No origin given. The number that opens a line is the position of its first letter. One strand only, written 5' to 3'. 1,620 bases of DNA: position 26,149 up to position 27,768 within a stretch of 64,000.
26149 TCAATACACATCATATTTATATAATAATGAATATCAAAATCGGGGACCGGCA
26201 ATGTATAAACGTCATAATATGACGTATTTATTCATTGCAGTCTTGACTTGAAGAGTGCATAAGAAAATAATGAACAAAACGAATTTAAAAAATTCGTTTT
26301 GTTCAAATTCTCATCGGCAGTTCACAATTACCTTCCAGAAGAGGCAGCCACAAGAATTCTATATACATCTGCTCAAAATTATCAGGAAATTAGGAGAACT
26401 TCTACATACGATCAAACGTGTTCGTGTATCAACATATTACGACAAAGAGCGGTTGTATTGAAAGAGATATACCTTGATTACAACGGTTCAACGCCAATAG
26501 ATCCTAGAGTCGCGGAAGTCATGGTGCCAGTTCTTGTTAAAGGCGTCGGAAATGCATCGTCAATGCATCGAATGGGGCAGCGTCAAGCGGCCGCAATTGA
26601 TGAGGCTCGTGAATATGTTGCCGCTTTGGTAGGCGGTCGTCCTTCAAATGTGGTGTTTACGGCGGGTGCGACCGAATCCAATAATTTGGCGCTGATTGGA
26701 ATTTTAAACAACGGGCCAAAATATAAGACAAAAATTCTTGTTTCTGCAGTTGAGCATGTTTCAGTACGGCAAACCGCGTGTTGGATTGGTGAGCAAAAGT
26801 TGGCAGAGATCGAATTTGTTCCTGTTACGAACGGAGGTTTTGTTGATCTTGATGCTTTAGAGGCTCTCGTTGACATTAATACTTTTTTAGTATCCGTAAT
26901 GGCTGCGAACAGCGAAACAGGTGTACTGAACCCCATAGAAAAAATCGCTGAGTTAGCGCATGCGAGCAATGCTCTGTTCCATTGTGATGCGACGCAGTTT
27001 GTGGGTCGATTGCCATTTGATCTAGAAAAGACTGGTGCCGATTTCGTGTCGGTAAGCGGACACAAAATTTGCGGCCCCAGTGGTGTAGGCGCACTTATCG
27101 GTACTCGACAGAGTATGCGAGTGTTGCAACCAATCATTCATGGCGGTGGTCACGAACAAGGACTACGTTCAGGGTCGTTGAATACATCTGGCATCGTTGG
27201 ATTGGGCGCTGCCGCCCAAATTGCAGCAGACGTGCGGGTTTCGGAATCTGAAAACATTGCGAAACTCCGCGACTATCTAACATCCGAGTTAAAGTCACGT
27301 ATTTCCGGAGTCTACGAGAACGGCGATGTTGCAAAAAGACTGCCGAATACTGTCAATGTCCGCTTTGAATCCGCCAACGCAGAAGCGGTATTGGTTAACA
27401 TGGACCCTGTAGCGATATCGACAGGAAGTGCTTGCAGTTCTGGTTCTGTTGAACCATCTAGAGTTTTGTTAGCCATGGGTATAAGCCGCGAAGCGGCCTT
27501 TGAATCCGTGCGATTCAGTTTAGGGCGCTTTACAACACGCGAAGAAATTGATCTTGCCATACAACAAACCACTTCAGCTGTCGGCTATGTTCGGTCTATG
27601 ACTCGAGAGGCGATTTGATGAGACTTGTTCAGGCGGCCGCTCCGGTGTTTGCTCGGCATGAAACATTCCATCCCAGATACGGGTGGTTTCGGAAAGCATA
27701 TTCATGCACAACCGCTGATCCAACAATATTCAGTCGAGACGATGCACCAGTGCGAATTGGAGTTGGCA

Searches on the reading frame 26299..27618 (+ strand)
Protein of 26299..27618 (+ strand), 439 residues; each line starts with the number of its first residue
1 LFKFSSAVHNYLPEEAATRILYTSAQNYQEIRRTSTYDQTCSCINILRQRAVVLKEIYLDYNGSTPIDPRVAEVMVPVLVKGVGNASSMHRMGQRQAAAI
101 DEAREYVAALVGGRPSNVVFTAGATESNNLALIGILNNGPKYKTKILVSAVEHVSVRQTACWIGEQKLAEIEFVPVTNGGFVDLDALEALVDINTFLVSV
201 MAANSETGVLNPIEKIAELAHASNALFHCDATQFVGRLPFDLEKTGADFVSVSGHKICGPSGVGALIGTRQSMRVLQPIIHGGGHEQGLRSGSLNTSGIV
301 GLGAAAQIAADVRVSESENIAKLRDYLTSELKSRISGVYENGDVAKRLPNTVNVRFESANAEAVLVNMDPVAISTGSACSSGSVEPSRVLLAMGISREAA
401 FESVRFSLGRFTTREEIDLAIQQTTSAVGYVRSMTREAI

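Call 3: search_protein_families(library=pfam, proteins=[window:26299-27618:+], max_evalue=0.01)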
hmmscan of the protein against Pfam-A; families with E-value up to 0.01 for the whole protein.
window:26299-27618:+ (439 aa): 2 families
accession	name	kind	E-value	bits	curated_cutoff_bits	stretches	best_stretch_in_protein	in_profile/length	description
PF00266.25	Aminotran_5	-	3.3e-77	260.4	21.5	1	57-418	1-369/371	Aminotransferase class-V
PF01212.27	Beta_elim_lyase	-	0.00082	19.2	27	1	102-272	36-214/288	Beta-eliminating lyase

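Call 4: search_protein_families(library=padloc, proteins=[window:26299-27618:+], max_evalue=0.01)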
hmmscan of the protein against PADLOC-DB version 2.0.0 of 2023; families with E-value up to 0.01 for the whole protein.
window:26299-27618:+ (439 aa): 2 families
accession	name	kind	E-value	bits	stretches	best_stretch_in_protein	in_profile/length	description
PDLC02759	SspA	-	5.3e-131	435.3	1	58-431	1-373/374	SspA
PDLC02657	DndA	-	5.8e-129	428.6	1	57-427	1-371/372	DndA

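Call 5: search_protein_families(library=ncbifam, proteins=[window:26299-27618:+], max_evalue=0.01)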
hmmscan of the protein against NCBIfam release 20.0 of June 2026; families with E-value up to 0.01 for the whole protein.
window:26299-27618:+ (439 aa): 31 families (the best 25 are shown)
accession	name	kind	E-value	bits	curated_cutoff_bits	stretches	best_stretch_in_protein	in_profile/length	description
TIGR03402.1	FeS_nifS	equivalog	2.1e-114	382.2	530.75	1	57-435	1-377/379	cysteine desulfurase NifS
NF010611.0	PRK14012.1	equivalog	1.5e-111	373.2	548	1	56-434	6-385/406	IscS subfamily cysteine desulfurase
TIGR02006.1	IscS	equivalog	7.1e-110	367.8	643.2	1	56-434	4-381/402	IscS subfamily cysteine desulfurase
TIGR03235.1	DNA_S_dndA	equivalog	3.3e-101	339.1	480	1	58-408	1-353/353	cysteine desulfurase DndA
TIGR03403.1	nifS_epsilon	equivalog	5e-89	298.8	587.7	1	57-434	1-379/382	NifS family cysteine desulfurase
NF002806.0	PRK02948.1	subfamily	1.3e-79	268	304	1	57-424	2-368/381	IscS subfamily cysteine desulfurase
TIGR01979.1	sufS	subfamily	8.7e-44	150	475.1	1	55-423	18-394/403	SufS family cysteine desulfurase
TIGR01977.1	am_tr_V_EF2568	hypoth_equivalog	9.3e-41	140.1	377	1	57-422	1-371/376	cysteine desulfurase family protein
NF041166.1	f2_encap_cargo1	exception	1.3e-29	103.8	800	1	89-314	280-520/623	family 2A encapsulin nanocompartment cargo protein cysteine desulfurase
TIGR01976.1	am_tr_V_VC1184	hypoth_equivalog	1.3e-27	97.1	352.35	1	55-418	18-395/401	cysteine desulfurase-like protein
NF008126.0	PRK10874.1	equivalog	7.3e-25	87.9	607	1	57-284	21-250/401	cysteine desulfurase CsdA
NF006791.0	PRK09295.1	equivalog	3.1e-24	85.8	661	1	88-381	57-366/406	cysteine desulfurase SufS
TIGR03392.1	FeS_syn_CsdA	equivalog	1.8e-23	83.4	493.6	1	87-427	49-392/398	cysteine desulfurase CsdA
NF040779.1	Sec_lyase_SclA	exception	2.6e-23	82.6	525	1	87-423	32-372/378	selenocysteine lyase SclA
TIGR04343.1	egtE_PLP_lyase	equivalog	8.3e-13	47.9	400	1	96-315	52-258/370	ergothioneine biosynthesis PLP-dependent enzyme EgtE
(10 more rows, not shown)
